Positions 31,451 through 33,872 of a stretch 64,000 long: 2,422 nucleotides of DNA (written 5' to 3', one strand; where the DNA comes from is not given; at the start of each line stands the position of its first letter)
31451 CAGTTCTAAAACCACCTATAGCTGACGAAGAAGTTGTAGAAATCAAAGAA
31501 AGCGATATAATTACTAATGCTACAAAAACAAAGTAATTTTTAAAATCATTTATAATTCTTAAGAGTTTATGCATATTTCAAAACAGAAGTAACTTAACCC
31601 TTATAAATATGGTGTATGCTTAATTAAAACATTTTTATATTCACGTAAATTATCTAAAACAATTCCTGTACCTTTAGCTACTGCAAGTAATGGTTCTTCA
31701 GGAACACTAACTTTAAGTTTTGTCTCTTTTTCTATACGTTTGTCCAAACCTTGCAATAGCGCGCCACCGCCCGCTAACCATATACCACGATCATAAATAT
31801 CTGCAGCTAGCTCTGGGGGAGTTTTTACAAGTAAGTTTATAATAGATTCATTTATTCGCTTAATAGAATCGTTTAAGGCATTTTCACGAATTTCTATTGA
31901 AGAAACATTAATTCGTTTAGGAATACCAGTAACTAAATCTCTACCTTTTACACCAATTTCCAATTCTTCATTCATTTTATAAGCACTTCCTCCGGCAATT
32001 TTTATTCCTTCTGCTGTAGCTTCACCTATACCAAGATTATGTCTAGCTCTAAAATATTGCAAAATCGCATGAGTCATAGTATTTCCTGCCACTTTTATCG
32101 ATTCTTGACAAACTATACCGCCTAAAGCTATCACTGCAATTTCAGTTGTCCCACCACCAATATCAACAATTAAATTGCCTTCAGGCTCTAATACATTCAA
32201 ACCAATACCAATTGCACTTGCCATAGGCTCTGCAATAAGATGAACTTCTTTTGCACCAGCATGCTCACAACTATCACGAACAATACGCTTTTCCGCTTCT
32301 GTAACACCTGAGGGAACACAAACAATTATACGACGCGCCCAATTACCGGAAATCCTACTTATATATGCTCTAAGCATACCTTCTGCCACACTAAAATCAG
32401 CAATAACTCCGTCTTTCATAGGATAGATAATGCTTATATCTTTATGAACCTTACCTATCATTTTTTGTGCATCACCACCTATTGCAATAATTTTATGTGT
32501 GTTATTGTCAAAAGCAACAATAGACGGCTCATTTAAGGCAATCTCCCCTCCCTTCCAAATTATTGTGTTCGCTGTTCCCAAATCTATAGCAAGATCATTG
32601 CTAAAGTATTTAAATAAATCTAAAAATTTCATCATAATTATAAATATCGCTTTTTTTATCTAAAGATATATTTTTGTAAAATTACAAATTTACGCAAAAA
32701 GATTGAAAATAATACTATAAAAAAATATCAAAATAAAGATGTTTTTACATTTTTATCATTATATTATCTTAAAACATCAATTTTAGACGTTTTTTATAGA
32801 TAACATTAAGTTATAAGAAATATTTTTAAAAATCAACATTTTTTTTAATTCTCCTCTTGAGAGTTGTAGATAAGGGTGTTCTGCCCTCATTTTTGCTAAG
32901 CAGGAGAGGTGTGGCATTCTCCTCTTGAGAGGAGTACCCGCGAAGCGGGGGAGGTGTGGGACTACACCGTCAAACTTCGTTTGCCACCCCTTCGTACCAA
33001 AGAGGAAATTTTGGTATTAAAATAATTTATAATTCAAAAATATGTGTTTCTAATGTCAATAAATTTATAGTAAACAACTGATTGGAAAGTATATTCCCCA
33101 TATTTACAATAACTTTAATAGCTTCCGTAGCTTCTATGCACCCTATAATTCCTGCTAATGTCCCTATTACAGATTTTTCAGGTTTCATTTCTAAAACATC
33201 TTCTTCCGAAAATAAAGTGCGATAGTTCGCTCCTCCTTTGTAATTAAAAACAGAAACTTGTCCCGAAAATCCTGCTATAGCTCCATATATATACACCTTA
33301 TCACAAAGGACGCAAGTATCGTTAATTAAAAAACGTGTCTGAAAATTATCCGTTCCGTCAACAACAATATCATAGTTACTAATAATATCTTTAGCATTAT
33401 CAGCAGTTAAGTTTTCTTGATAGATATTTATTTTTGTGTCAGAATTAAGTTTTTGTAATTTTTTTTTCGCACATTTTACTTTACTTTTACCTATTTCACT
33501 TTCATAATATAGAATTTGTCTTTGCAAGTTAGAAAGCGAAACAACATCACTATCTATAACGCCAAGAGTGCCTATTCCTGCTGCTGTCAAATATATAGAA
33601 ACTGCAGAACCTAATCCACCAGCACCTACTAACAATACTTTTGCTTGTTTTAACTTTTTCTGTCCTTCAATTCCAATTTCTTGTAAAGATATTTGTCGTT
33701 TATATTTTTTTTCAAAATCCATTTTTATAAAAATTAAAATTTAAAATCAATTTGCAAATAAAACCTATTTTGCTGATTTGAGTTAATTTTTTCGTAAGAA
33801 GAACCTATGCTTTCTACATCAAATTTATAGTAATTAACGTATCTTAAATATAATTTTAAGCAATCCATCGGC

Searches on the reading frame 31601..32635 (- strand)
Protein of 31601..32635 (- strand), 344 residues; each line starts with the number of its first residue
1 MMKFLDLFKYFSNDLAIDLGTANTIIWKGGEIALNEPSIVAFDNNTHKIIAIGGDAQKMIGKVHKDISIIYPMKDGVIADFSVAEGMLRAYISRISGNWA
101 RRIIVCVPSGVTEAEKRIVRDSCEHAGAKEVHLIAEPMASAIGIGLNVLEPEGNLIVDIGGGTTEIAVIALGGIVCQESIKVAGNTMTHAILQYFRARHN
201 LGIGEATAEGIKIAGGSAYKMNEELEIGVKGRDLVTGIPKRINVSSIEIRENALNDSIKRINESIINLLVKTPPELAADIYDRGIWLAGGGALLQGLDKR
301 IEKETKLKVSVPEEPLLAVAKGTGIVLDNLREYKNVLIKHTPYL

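Call 17: search_protein_families(library=pfam, proteins=[window:31601-32635:-])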
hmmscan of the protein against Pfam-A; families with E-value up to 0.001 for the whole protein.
window:31601-32635:- (344 aa): 5 families
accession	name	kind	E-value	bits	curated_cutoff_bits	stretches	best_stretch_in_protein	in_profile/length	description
PF06723.19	MreB_Mbl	-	1.3e-121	405.9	27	1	13-334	2-326/327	MreB/Mbl protein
PF14450.12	FtsA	-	1.6e-12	48.3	31.8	1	156-320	2-125/127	Cell division protein FtsA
PF00022.25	Actin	-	2.3e-09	36.8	27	1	37-198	31-190/410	Actin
PF00012.26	HSP70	-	1.1e-08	34.2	20.6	1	97-173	130-207/599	Hsp70 protein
PF11104.14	PilM_2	-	0.00012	21.5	27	0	285-312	278-305/340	Type IV pilus assembly protein PilM;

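Call 24: list_cluster_members(proteins=[window:31601-32635:-, window:59981-61321:+, window:53042-53629:+, window:35981-39769:+])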
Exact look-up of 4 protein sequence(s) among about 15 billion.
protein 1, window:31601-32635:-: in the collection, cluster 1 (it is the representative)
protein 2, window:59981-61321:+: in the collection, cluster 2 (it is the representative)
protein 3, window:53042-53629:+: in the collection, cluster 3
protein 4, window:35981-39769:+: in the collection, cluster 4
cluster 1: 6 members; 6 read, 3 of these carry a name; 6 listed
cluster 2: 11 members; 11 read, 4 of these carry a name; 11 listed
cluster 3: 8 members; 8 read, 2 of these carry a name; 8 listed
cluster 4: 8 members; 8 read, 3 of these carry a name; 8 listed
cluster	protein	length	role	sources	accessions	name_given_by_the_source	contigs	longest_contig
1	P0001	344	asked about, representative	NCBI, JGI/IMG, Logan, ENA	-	rod shape-determining protein MreB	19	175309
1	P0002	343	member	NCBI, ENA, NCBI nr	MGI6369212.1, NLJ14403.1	MAG: rod shape-determining protein [Ignavibacteria bacterium] | rod shape-determining protein [Ignavibacteria bacterium]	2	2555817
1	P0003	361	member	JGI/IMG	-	rod shape-determining protein MreB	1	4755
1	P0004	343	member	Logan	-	-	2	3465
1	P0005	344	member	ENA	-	-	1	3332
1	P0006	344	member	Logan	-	-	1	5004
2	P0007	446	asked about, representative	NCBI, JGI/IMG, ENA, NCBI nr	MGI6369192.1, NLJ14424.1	MAG: T9SS type A sorting domain-containing protein [Ignavibacteria bacterium] | photosystem II stability/assembly factor-like uncharacterized protein | T9SS type A sorting domain-containing protein [Ignavibacteria bacterium]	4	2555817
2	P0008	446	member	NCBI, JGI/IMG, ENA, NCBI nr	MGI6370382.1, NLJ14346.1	MAG: T9SS type A sorting domain-containing protein [Ignavibacteria bacterium] | T9SS type A sorting domain-containing protein [Ignavibacteria bacterium]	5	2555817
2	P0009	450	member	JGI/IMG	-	photosystem II stability/assembly factor-like uncharacterized protein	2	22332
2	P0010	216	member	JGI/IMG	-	hypothetical protein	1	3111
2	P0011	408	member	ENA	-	-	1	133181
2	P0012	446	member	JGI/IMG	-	-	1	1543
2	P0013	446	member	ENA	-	-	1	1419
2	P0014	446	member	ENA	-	-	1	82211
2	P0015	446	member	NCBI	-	-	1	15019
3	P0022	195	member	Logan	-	-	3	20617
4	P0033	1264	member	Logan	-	-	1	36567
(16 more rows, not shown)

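Call 47: find_encoding_contigs(protein=P0022, flank=10000, max_places=3)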
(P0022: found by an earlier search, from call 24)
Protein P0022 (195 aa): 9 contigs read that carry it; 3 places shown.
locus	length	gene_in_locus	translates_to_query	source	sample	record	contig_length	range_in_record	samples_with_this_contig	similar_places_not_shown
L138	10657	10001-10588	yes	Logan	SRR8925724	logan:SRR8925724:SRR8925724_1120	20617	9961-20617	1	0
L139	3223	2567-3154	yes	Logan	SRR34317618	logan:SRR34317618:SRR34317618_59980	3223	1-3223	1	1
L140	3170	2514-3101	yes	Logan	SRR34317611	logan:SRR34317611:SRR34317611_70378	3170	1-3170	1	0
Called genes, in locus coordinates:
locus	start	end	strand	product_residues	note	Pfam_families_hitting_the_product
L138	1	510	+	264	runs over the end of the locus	PF11306:DUF3108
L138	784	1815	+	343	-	PF16868:NMT1_3 (weak), PF09084:NMT1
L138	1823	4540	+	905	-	PF02743:dCache_1, PF22673:MCP-like_PDC_1 (weak), PF13185:GAF_2 (weak), PF02518:HATPase_c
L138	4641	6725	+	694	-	PF00999:Na_H_Exchanger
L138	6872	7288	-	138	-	PF13581:HATPase_c_2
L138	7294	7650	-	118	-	PF01740:STAS, PF13466:STAS_2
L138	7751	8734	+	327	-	-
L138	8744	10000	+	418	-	PF07228:SpoIIE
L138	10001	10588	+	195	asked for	PF03588:Leu_Phe_trans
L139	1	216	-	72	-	?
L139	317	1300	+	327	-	-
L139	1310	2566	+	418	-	PF07228:SpoIIE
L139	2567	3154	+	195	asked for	PF03588:Leu_Phe_trans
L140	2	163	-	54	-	?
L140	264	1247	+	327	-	-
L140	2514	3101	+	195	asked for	PF03588:Leu_Phe_trans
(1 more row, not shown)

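Call 50: find_encoding_contigs(protein=P0009, flank=10000, max_places=3)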
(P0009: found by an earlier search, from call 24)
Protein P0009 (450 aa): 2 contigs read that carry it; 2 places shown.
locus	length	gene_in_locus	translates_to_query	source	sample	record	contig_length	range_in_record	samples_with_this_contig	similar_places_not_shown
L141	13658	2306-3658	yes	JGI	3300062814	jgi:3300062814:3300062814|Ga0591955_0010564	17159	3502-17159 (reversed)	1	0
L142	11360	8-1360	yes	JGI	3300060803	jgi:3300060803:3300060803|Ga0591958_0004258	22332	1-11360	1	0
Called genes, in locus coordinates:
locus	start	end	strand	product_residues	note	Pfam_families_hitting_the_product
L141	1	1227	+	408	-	?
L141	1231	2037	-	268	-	PF03372:Exo_endo_phos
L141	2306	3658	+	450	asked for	PF24316:Tli3 (faint), PF13088:BNR_2 (faint), PF02012:BNR (faint), PF15899:BNR_6 (faint), PF14870:PSII_BNR (weak), PF15902:Sortilin-Vps10, PF18962:Por_Secre_tail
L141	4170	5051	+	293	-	PF13292:DXP_synthase_N, PF00456:Transketolase_N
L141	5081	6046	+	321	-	PF02779:Transket_pyr, PF02780:Transketolase_C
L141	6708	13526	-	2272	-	-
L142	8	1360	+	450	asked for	PF24316:Tli3 (faint), PF13088:BNR_2 (faint), PF02012:BNR (faint), PF15899:BNR_6 (faint), PF14870:PSII_BNR (weak), PF15902:Sortilin-Vps10, PF18962:Por_Secre_tail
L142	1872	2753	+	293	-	PF13292:DXP_synthase_N, PF00456:Transketolase_N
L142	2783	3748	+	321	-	PF02779:Transket_pyr, PF02780:Transketolase_C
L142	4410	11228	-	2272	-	-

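Call 52: find_encoding_contigs(protein=P0033, flank=10000, max_places=2)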
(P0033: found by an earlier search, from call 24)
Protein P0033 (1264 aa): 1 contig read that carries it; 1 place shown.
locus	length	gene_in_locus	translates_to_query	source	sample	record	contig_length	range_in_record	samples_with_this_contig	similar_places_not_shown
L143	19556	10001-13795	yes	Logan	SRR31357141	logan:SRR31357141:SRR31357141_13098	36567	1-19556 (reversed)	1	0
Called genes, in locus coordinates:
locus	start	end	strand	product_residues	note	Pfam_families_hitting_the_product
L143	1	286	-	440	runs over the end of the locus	PF08501:Shikimate_dh_N, PF03807:F420_oxidored (faint), PF13189:Cytidylate_kin2 (faint), PF01488:Shikimate_DH, PF13238:AAA_18 (weak), PF01202:SKI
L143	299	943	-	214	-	PF01487:DHquinase_I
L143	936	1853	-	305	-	PF00698:Acyl_transf_1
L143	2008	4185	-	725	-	PF07228:SpoIIE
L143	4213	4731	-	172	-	PF04093:MreD (weak)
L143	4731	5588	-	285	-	PF04085:MreC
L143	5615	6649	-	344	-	PF00022:Actin (faint), PF06723:MreB_Mbl, PF00012:HSP70, PF14450:FtsA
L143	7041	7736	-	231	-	PF00899:ThiF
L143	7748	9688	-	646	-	-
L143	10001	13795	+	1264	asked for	PF00082:Peptidase_S8, PF22073:Cep192_D4 (faint), PF22544:HYDIN_VesB_CFA65-like_Ig (faint), PF15780:ASH (faint), PF18962:Por_Secre_tail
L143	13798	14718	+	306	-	PF01555:N6_N4_Mtase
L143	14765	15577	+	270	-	PF01503:PRA-PH (faint), PF03819:MazG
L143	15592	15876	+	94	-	PF02686:GatC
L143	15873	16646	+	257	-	PF02348:CTP_transf_3, PF12804:NTP_transf_3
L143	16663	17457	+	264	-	PF11306:DUF3108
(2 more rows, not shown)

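Call 53: find_encoding_contigs(protein=P0011, flank=10000, max_places=2)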
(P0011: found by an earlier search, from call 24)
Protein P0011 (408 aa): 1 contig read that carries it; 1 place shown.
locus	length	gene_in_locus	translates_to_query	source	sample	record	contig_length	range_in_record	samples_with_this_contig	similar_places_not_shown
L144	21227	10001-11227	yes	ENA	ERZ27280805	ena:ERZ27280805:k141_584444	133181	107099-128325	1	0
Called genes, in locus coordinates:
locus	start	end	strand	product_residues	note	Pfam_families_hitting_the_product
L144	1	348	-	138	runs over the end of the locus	PF13581:HATPase_c_2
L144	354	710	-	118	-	PF01740:STAS, PF13466:STAS_2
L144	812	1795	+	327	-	-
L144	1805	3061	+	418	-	PF07228:SpoIIE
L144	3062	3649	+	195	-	PF03588:Leu_Phe_trans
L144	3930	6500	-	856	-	PF13620:CarboxypepD_reg (weak), PF13715:CarbopepD_reg_2, PF18939:DUF5686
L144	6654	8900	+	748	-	PF13620:CarboxypepD_reg, PF13715:CarbopepD_reg_2, PF08308:PEGA (weak), PF07715:Plug, PF00593:TonB_dep_Rec_b-barrel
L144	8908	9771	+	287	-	PF14054:DUF4249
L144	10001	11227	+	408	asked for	PF24316:Tli3 (faint), PF13088:BNR_2 (faint), PF02012:BNR (faint), PF15899:BNR_6 (faint), PF14870:PSII_BNR, PF15902:Sortilin-Vps10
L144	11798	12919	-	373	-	PF01312:Bac_export_2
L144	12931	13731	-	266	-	PF01311:Bac_export_1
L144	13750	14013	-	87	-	PF01313:Bac_export_3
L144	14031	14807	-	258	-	PF00813:FliP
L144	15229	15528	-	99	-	-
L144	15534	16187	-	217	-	PF02527:GidB, PF13847:Methyltransf_31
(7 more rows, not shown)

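Call 70: find_homologous_proteins(query=window:31601-32635:-, max_evalue=1e-100)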
Query window:31601-32635:- (344 aa): 5200 proteins with E <= 1e-100 among 8000 candidates; the best 120 are listed.
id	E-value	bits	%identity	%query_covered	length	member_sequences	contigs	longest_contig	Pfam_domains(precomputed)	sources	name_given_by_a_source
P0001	1.5e-220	749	100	100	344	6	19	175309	PF00012.27,PF06723.20,PF14450.13,PF00022.26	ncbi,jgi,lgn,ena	jgi:rod shape-determining protein MreB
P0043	7.8e-197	671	89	99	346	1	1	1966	PF00012.27,PF06723.20,PF14450.13,PF00022.26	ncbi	-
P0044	8.8e-194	661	86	100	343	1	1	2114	PF00012.27,PF06723.20,PF14450.13,PF00022.26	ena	-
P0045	2.1e-190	650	86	100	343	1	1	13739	PF00012.27,PF06723.20,PF14450.13,PF00022.26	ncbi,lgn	-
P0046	8.1e-190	648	86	100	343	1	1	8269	PF00012.27,PF06723.20,PF14450.13,PF00022.26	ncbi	-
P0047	4.4e-160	550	74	99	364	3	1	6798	PF00012.27,PF06723.20,PF14450.13,PF00022.26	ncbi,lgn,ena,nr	ncbi:MAG: rod shape-determining protein [Bacteroidetes bacterium]|nr:rod shape-determining protein [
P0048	1.2e-159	549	73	100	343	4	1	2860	PF00012.27,PF06723.20,PF14450.13,PF00022.26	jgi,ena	-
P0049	1.3e-159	549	73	99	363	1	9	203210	PF00012.27,PF06723.20,PF14450.13,PF00022.26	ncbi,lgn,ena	-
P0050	3.9e-150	518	69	100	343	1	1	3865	PF00012.27,PF06723.20,PF14450.13,PF00022.26,PF11104.15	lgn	-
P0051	1.3e-149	516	71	100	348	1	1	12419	PF00012.27,PF06723.20,PF14450.13,PF00022.26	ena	-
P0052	3.7e-148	511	70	100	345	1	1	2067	PF00012.27,PF06723.20,PF14450.13,PF00022.26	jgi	jgi:rod shape-determining protein MreB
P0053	1.6e-144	499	68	100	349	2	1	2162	PF00012.27,PF06723.20,PF14450.13,PF00022.26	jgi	jgi:rod shape-determining protein MreB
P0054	7.0e-143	494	66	100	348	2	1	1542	PF06723.20,PF14450.13,PF00022.26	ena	-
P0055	9.4e-141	487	67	100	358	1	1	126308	PF00012.27,PF25216.1,PF06723.20,PF14450.13,PF00022.26,PF11104.15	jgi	-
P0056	9.4e-141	487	67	100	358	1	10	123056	PF00012.27,PF25216.1,PF06723.20,PF14450.13,PF00022.26,PF11104.15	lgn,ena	-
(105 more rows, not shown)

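Call 71: find_encoding_contigs(protein=P0045, flank=10000, max_places=1)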
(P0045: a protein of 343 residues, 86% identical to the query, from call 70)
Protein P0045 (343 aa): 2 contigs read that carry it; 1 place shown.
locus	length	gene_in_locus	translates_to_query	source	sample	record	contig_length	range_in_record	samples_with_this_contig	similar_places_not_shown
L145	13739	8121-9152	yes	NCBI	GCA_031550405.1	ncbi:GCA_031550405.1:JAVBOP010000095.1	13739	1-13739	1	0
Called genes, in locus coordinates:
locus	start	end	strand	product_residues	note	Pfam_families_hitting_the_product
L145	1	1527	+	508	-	?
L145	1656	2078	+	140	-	PF01242:PTPS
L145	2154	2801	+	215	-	PF01227:GTP_cyclohydroI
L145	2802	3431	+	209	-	PF01351:RNase_HII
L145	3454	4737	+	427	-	PF01979:Amidohydro_1, PF12890:DHOase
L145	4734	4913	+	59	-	-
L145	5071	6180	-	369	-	PF13439:Glyco_transf_4, PF13579:Glyco_trans_4_4 (weak), PF00534:Glycos_transf_1, PF20706:GT4-conflict, PF13692:Glyco_trans_1_4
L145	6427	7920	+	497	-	PF01336:tRNA_anti-codon, PF00152:tRNA-synt_2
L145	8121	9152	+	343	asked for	PF06723:MreB_Mbl, PF00022:Actin (faint), PF00012:HSP70, PF14450:FtsA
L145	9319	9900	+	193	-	PF04028:DUF374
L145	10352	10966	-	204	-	PF01205:Impact_N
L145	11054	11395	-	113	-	PF01084:Ribosomal_S18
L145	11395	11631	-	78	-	PF01197:Ribosomal_L31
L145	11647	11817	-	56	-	-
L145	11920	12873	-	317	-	PF00119:ATP-synt_A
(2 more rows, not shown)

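Call 72: find_encoding_contigs(protein=P0049, flank=10000, max_places=1)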
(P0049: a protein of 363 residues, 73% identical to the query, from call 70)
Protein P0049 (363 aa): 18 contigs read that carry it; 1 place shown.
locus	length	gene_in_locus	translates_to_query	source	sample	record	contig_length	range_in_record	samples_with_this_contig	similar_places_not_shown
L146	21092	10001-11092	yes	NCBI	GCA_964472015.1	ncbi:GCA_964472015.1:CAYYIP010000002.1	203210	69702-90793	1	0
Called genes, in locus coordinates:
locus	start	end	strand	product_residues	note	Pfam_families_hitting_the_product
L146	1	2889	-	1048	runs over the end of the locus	-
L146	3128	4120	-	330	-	PF01408:GFO_IDH_MocA, PF22725:GFO_IDH_MocA_C3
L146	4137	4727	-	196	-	PF01725:Ham1p_like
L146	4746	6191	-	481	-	PF20094:GWxTD_dom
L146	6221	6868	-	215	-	PF01300:Sua5_yciO_yrdC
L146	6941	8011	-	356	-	PF03781:FGE-sulfatase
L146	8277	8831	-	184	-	PF02075:RuvC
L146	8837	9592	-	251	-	PF20772:TACO1_YebC_N, PF01709:Transcrip_reg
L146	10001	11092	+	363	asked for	PF00022:Actin (faint), PF06723:MreB_Mbl, PF00012:HSP70 (weak), PF14450:FtsA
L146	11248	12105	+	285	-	PF04085:MreC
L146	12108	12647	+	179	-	PF04093:MreD (faint)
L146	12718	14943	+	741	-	PF07228:SpoIIE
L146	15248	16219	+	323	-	PF01073:3Beta_HSD, PF01370:Epimerase, PF02719:Polysacc_synt_2, PF04321:RmlD_sub_bind, PF16363:GDP_Man_Dehyd, PF07993:NAD_binding_4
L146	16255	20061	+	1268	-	PF23381:Beta-prop_IFT122_1st, PF24814:WD40_Prp19, PF24817:WD40_WDHD1_1st, PF25171:Beta-prop_WDR36-Utp21_1st (weak), PF25174:Beta-prop_THOC3, PF23414:Beta-prop_EML_2, PF24814:WD40_Prp19, PF25174:Beta-prop_THOC3, +12 more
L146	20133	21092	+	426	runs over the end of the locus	-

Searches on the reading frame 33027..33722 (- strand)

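Call 17: search_protein_families(library=pfam, proteins=[window:33027-33722:-])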
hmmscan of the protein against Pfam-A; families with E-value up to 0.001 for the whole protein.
window:33027-33722:- (231 aa): 1 family
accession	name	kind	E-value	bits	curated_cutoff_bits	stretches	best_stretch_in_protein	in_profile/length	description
PF00899.27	ThiF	-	1.6e-72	244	28.1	1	7-230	1-228/238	ThiF family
